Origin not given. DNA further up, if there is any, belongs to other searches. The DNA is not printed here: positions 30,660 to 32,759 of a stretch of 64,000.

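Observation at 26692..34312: Candidate envelope-spanning sensing system: two orphan binding proteins, a TonB-dependent receptor and a two-kinase phosphorelay in one operon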

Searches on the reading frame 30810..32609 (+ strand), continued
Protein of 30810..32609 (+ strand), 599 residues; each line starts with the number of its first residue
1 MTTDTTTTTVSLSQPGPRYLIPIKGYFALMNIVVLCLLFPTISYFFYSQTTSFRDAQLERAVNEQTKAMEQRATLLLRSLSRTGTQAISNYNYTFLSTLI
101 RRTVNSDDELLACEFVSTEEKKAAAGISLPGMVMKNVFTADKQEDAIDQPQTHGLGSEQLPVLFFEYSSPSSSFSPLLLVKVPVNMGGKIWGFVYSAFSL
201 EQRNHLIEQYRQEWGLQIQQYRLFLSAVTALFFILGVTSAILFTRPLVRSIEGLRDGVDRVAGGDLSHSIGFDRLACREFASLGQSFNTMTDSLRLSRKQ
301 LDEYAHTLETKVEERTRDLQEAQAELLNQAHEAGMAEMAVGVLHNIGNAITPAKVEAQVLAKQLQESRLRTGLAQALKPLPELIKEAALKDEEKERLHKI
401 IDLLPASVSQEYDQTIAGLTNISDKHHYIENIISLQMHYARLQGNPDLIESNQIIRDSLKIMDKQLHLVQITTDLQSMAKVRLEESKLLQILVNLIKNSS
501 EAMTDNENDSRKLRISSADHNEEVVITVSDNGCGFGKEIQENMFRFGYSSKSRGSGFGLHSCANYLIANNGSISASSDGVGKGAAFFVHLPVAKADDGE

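Call 26: search_protein_families(library=ncbifam, proteins=[L026:4458-5282:+, L026:5239-6087:+, L026:6113-6715:+, L026:6716-7837:-, L026:8002-9714:+, L002:5193-5918:-], max_evalue=0.1)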
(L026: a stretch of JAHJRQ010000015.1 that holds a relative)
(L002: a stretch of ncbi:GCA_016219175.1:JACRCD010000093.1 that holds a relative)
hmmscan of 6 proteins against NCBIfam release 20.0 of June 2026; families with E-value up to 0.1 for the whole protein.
L026:4458-5282:+ (274 aa): 18 families
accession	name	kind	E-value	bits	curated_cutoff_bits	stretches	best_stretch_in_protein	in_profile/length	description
NF004869.0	PRK06224.1-6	subfamily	3.3e-27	95.4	212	1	36-252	14-233/263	citryl-CoA lyase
NF004866.0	PRK06224.1-3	subfamily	3.4e-22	78.9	245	1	40-250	32-244/275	citryl-CoA lyase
NF004864.0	PRK06224.1-1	equivalog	3.8e-22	78.6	261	1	39-252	29-251/278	citryl-CoA lyase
NF004868.0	PRK06224.1-5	subfamily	4.8e-12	45.5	193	1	39-256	18-242/260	citryl-CoA lyase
NF004867.0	PRK06224.1-4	equivalog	2.4e-08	33.4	409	1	48-253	30-237/261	citryl-CoA lyase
NF010636.0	PRK14033.1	equivalog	2.3e-05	23.4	479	1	42-76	36-70/376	bifunctional 2-methylcitrate synthase/citrate synthase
NF041301.1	Cit_synth_Halo_CitZ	equivalog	3.9e-05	22.8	550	1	42-73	32-63/379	citrate synthase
TIGR01800.1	cit_synth_II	subfamily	5.5e-05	22.1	421.3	1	41-74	25-58/368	2-methylcitrate synthase/citrate synthase II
NF009006.1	PRK12351.1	equivalog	7.5e-05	21.3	550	1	42-73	33-64/376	bifunctional 2-methylcitrate synthase/citrate synthase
NF041157.1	Cit_synThplmales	equivalog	0.00024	20.3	590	1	40-74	29-63/377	citrate synthase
NF010639.0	PRK14036.1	equivalog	0.00024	19.9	502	1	42-76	33-67/379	citrate synthase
NF004126.0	PRK05614.1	equivalog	0.00035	19.1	505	1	42-75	72-105/430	citrate synthase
NF010638.0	PRK14035.1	equivalog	0.00065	18.6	572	1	42-77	29-64/372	citrate synthase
NF009004.0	PRK12349.1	equivalog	0.0016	17.3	508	1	41-77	33-69/372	citrate synthase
TIGR01798.1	cit_synth_I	equivalog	0.0022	16.7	485.15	1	42-74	59-91/412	citrate synthase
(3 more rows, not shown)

L026:5239-6087:+ (282 aa): 4 families
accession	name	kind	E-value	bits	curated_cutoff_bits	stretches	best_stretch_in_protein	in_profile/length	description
NF004866.0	PRK06224.1-3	subfamily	1.5e-13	50.5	245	1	24-276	17-265/275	citryl-CoA lyase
NF004868.0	PRK06224.1-5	subfamily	2.4e-12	46.5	193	1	37-258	16-239/260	citryl-CoA lyase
NF004869.0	PRK06224.1-6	subfamily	1.7e-10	40.7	212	1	36-281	14-257/263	citryl-CoA lyase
NF004864.0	PRK06224.1-1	equivalog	0.015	14.3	261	1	39-209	29-201/278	citryl-CoA lyase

L026:6113-6715:+ (200 aa): 24 families
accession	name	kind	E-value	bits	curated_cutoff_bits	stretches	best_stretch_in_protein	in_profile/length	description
NF003013.0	PRK03846.1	subfamily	1.1e-87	292.9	163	1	2-195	4-197/202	adenylyl-sulfate kinase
TIGR00455.1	apsK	equivalog_domain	1.1e-76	256.6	138.7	1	8-191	1-183/184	adenylyl-sulfate kinase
NF004035.0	PRK05506.1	subfamily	3.8e-74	250.1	715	1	3-194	437-628/632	bifunctional sulfate adenylyltransferase subunit 1/adenylylsulfate kinase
NF002059.0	PRK00889.1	subfamily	1.1e-58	197.8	244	1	24-195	3-172/177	adenylyl-sulfate kinase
NF004040.0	PRK05537.1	equivalog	5.8e-53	180.2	669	1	13-196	382-568/572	bifunctional sulfate adenylyltransferase/adenylylsulfate kinase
NF004041.0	PRK05541.1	subfamily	8.3e-35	120.4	127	1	23-194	4-172/176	adenylyl-sulfate kinase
TIGR03574.1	selen_PSTK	equivalog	0.00028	20.4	290.5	1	29-143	2-115/249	L-seryl-tRNA(Sec) kinase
NF006743.0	PRK09270.1-2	equivalog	0.0014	17.8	227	1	12-62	14-64/217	nucleoside/nucleotide kinase family protein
NF008583.0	PRK11545.1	equivalog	0.002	17.6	265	1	22-193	4-172/177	gluconokinase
NF005992.0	PRK08116.1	subfamily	0.0029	16.8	189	0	23-95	111-184/269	hypothetical protein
NF006746.0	PRK09270.1-5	subfamily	0.0032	16.4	250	1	18-60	13-55/210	nucleoside/nucleotide kinase family protein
NF006015.0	PRK08154.1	subfamily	0.007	15.6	204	1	15-49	125-159/314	anaerobic benzoate catabolism transcriptional regulator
NF006821.0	PRK09344.1-3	subfamily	0.013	14.1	369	1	5-45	200-241/525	phosphoenolpyruvate carboxykinase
NF005250.0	PRK06761.1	equivalog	0.016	14.3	270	1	31-66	8-43/282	hypothetical protein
TIGR03420.1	DnaA_homol_Hda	equivalog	0.019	14.5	194.8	1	13-64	26-76/226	DnaA regulatory inactivator Hda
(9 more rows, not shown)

L026:6716-7837:- (373 aa): 1 family
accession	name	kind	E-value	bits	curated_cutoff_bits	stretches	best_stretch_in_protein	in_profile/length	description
NF052394.1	NodProtNoeE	equivalog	2.1e-08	33.3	500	1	64-120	11-69/387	nodulation protein NoeE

L026:8002-9714:+ (570 aa): 58 families (the best 25 are shown)
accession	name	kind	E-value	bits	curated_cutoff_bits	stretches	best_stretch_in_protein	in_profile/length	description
TIGR00118.1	acolac_lg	equivalog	1.2e-125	420.1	538.35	1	1-558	1-543/557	biosynthetic-type acetolactate synthase large subunit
NF004919.0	PRK06276.1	equivalog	9.5e-123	410.5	866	1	1-554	1-542/582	acetolactate synthase large subunit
NF004710.0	PRK06048.1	equivalog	3.7e-119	398.7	976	1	1-556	8-544/561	acetolactate synthase large subunit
NF005860.0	PRK07789.1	equivalog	1.2e-105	354.2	881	1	1-553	34-581/615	acetolactate synthase large subunit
NF006187.0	PRK08322.1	equivalog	2e-102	343.4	509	1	1-551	2-529/548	acetolactate synthase large subunit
NF006524.0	PRK08978.1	equivalog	1.9e-101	340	738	1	1-553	1-527/548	acetolactate synthase 2 catalytic subunit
NF005039.0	PRK06456.1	equivalog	5.1e-100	335.6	868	1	3-554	4-548/572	acetolactate synthase large subunit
NF005713.0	PRK07525.1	subfamily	6.7e-98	328.6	620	1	1-558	6-570/592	sulfoacetaldehyde acetyltransferase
NF006319.0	PRK08527.1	equivalog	3.4e-96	322.9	905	1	1-558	4-548/565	acetolactate synthase large subunit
TIGR03457.1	sulphoacet_xsc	equivalog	3.9e-96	322.7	676.4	1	1-558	2-564/579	sulfoacetaldehyde acetyltransferase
NF006016.1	PRK08155.1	equivalog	4.1e-96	322.6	870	1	2-553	4-535/554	acetolactate synthase large subunit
NF006052.0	PRK08199.1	subfamily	5.1e-96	322.2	539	1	2-557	9-544/559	thiamine pyrophosphate protein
NF005651.0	PRK07418.1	subfamily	6.1e-94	315.4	942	1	3-551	21-560/617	acetolactate synthase large subunit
NF005712.0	PRK07524.1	subfamily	7.3e-93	311.8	500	1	3-549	5-528/536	5-guanidino-2-oxopentanoate decarboxylase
NF006377.0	PRK08611.1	equivalog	1.2e-90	304.7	742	1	3-563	6-541/576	pyruvate oxidase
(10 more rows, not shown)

L002:5193-5918:- (241 aa): 247 families (the best 25 are shown)
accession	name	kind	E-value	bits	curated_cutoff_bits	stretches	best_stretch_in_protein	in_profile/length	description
NF005075.0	PRK06500.1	equivalog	2.2e-62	210.7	336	1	2-239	5-247/249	SDR family oxidoreductase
NF005559.1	PRK07231.1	subfamily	1.4e-52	178.6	215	1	2-238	3-247/249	glucose 1-dehydrogenase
NF052558.1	MBtsdlDhBudC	equivalog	9e-52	176.1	270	1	2-240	2-243/250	meso-2,3-butanediol dehydrogenase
TIGR01830.1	3oxo_ACP_reduc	equivalog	5.6e-49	167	297.75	1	6-238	1-238/239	3-oxoacyl-[acyl-carrier-protein] reductase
NF004791.0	PRK06138.1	equivalog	1.3e-48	165.5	312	1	2-240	4-251/252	SDR family oxidoreductase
NF005067.0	PRK06484.1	equivalog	2.8e-47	161.4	713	1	4-240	274-513/524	short chain dehydrogenase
NF009466.0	PRK12826.1-2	subfamily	2.1e-46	158.4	222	1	2-239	2-245/248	3-oxoacyl-ACP reductase FabG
NF006598.0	PRK09135.1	equivalog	3.3e-46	157.9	288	1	2-239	5-246/249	pteridine reductase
NF004198.0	PRK05653.1-3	equivalog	2.5e-45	154.9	296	1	2-238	6-246/248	3-oxoacyl-ACP reductase FabG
NF009468.0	PRK12826.1-4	equivalog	4.2e-45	154.4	318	1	2-237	6-246/256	SDR family oxidoreductase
NF047420.2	EF_P_mod_YmfI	equivalog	3e-44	151.5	238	1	6-238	2-235/236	elongation factor P 5-aminopentanone reductase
NF005893.0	PRK07856.1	equivalog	8.4e-43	146.5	255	1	2-237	8-240/255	SDR family oxidoreductase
NF004202.0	PRK05653.2-2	equivalog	2.9e-42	145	333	1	2-237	6-246/259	3-oxoacyl-ACP reductase FabG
NF004199.0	PRK05653.1-4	equivalog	3.1e-41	141.6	301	1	2-238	4-245/247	3-oxoacyl-ACP reductase FabG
NF004818.0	PRK06172.1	equivalog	4.8e-41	140.8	336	1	3-240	7-252/253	SDR family oxidoreductase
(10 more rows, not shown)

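Call 32: find_encoding_contigs(protein=P0003, flank=10000, max_places=2)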
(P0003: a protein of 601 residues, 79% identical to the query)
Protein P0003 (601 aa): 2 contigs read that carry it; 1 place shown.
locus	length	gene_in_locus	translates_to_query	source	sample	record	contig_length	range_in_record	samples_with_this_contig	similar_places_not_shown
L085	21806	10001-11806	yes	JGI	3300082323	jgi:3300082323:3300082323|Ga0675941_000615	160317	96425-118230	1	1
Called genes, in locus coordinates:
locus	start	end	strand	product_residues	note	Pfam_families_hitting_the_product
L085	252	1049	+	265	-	PF12974:Phosphonate-bd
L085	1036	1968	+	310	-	PF04392:ABC_sub_bind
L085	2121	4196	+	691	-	PF07715:Plug, PF00593:TonB_dep_Rec_b-barrel, PF25183:OMP_b-brl_4 (weak)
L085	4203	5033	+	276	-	PF00285:Citrate_synt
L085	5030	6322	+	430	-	PF00285:Citrate_synt (weak)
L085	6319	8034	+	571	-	PF02776:TPP_enzyme_N, PF00205:TPP_enzyme_M, PF02775:TPP_enzyme_C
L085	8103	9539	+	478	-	PF00929:RNase_T, PF08411:ExoI_SH3, PF26016:ExoI_C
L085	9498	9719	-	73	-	-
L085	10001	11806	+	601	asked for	PF00672:HAMP (weak), PF02518:HATPase_c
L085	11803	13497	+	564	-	PF23198:PDE8A_N (faint), PF00072:Response_reg, PF00512:HisKA (weak), PF02518:HATPase_c, PF00072:Response_reg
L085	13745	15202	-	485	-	-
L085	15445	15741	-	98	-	PF01844:HNH, PF13395:HNH_4 (weak), PF14279:HNH_5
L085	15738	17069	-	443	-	PF08245:Mur_ligase_M, PF27239:FOL3_C, PF02875:Mur_ligase_C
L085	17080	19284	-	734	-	PF00580:UvrD-helicase, PF13604:AAA_30 (faint), PF13245:AAA_19, PF13361:UvrD_C, PF13538:UvrD_C_2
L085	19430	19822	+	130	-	-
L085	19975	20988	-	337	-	PF00990:GGDEF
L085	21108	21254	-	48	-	-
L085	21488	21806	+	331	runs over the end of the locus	PF04392:ABC_sub_bind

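Call 33: find_encoding_contigs(protein=P0001, flank=10000, max_places=2)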
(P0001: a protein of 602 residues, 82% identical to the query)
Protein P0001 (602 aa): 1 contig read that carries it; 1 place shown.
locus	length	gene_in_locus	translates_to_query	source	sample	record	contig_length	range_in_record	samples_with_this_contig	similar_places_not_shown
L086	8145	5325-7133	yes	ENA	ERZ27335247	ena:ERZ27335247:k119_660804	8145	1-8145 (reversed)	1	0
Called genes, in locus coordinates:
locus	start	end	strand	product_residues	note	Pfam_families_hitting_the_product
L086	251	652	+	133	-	-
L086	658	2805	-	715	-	PF22020:RlmL_1st, PF02926:THUMP, PF01170:UPF0020, PF05175:MTS (faint), PF13847:Methyltransf_31 (faint), PF13649:Methyltransf_25 (faint), PF10672:Methyltrans_SAM, PF03602:Cons_hypoth95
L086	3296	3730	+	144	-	-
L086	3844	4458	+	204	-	PF04392:ABC_sub_bind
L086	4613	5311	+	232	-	PF07715:Plug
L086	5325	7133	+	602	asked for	PF00672:HAMP (weak), PF02518:HATPase_c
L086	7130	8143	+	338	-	?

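Call 34: find_encoding_contigs(protein=window:30810-32609:+, flank=10000, max_places=3)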
Protein window:30810-32609:+ (599 aa): 4 contigs read that carry it; 2 places shown.
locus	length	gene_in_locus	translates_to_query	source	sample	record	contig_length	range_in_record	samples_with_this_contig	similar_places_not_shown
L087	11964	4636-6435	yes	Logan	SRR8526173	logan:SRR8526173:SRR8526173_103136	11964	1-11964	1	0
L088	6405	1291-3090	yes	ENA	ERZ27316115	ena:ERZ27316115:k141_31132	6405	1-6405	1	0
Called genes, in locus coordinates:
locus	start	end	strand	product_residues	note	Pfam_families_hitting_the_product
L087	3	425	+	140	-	?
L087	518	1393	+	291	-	PF12974:Phosphonate-bd (weak)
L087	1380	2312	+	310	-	PF04392:ABC_sub_bind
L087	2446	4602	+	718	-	PF07715:Plug, PF00593:TonB_dep_Rec_b-barrel, PF14905:OMP_b-brl_3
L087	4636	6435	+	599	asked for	PF00672:HAMP, PF02518:HATPase_c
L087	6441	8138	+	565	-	PF00072:Response_reg, PF23198:PDE8A_N (faint), PF00512:HisKA (weak), PF02518:HATPase_c, PF00072:Response_reg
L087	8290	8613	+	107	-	-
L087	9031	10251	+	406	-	PF11845:Tll0287-like, PF00990:GGDEF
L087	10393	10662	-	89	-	PF12797:Fer4_2 (weak), PF12837:Fer4_6, PF13237:Fer4_10, PF00037:Fer4, PF14697:Fer4_21, PF12838:Fer4_7, PF13187:Fer4_9, PF00037:Fer4 (weak), +5 more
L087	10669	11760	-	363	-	PF03599:CdhD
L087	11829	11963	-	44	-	?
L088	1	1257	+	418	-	?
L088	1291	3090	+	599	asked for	PF00672:HAMP, PF02518:HATPase_c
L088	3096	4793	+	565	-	PF00072:Response_reg, PF23198:PDE8A_N (faint), PF00512:HisKA (weak), PF02518:HATPase_c, PF00072:Response_reg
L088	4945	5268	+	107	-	-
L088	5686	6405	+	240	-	?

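Call 45: search_protein_families(library=pfam, proteins=[L067:2667-3314:+, L080:4163-4882:+, L080:4864-5898:+, L067:3311-5041:+, L067:5038-6750:+, L080:7943-9043:-, L080:9311-11143:+, L075:9536-11284:+, L023:11765-12790:+], max_evalue=0.01)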
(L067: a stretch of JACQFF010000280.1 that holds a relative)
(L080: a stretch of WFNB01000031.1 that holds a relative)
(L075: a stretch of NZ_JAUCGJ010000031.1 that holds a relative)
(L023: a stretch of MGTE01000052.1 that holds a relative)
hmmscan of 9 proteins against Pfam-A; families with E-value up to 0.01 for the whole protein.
L067:2667-3314:+ (215 aa): 1 family
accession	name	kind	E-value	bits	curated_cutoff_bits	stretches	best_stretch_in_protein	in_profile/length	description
PF13689.11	DUF4154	-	2.4e-43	148.1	24.9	1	65-210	2-143/143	YfiR/HmsC-like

L080:4163-4882:+ (239 aa): 0 families

L080:4864-5898:+ (344 aa): 1 family
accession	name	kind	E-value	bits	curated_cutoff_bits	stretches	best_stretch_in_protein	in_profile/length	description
PF04392.18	ABC_sub_bind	-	1.2e-07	31.8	25.9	1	66-334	17-284/293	ABC transporter substrate binding protein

L067:3311-5041:+ (576 aa): 5 families
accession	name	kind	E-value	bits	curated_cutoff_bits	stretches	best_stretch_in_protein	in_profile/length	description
PF17152.10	CHASE8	-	3.4e-20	72.6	27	1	55-158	2-101/102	Periplasmic sensor domain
PF02518.31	HATPase_c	-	2.6e-19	70.2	26.4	1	459-570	2-110/111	Histidine kinase-, DNA gyrase B-, and HSP90-like ATPase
PF00672.30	HAMP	-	4.5e-10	40.1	25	1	195-246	3-53/53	HAMP domain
PF14501.12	HATPase_c_5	-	5.3e-05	23.5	22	1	461-554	4-90/102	GHKL domain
PF25541.1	TBCA_PH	-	0.0059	16.8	27.8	1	230-310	42-121/139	PH domain-containing proteins, TBCA domain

L067:5038-6750:+ (570 aa): 3 families
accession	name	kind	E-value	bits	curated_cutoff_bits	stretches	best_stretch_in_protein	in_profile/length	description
PF00990.26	GGDEF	-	7.9e-48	162.7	23.8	1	165-320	3-161/161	Diguanylate cyclase, GGDEF domain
PF00571.33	CBS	-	8.2e-21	74.5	24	2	350-404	1-55/57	CBS domain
PF00072.30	Response_reg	-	7.2e-10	39.5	30.2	1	55-151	21-108/111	Response regulator receiver domain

L080:7943-9043:- (366 aa): 3 families
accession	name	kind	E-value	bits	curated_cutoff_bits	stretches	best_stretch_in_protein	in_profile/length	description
PF00072.30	Response_reg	-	6.4e-30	104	30.2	1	11-123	1-111/111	Response regulator receiver domain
PF13487.12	HD_5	-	9.1e-28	97.6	27.2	1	170-329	16-170/170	HD domain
PF01966.28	HD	-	7.3e-19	68.6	22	1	176-293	9-115/116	HD domain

L080:9311-11143:+ (610 aa): 4 families
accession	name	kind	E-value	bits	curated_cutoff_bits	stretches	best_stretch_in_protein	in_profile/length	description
PF02518.31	HATPase_c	-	5.1e-19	69.2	26.4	1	501-609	2-109/111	Histidine kinase-, DNA gyrase B-, and HSP90-like ATPase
PF00672.30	HAMP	-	1.8e-11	44.6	25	1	238-287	3-52/53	HAMP domain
PF14501.12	HATPase_c_5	-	2.1e-06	28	22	1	504-595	5-91/102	GHKL domain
PF13589.12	HATPase_c_3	-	0.0028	18.1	25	1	505-571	3-64/137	Histidine kinase-, DNA gyrase B-, and HSP90-like ATPase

L075:9536-11284:+ (582 aa): 6 families
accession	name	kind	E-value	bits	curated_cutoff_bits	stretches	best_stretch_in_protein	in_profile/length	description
PF02518.31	HATPase_c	-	3e-16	60.3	26.4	1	474-580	3-108/111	Histidine kinase-, DNA gyrase B-, and HSP90-like ATPase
PF00672.30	HAMP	-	9.4e-12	45.5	25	1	217-263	3-49/53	HAMP domain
PF14501.12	HATPase_c_5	-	9e-06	26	22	1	475-563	4-87/102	GHKL domain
PF08359.16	TetR_C_4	-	0.0012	19.4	21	1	246-327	11-92/133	YsiA-like protein, C-terminal region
PF17932.6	TetR_C_24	-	0.003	18.3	26.4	0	258-321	5-68/114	Tetracyclin repressor-like, C-terminal domain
PF12072.13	RNase_Y_N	-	0.0096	15.8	32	0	268-347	104-183/201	RNase Y N-terminal region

L023:11765-12790:+ (341 aa): 1 family
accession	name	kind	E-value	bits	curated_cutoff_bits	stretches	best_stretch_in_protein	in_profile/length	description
PF00072.30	Response_reg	-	1.2e-16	61.2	30.2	1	54-155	18-109/111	Response regulator receiver domain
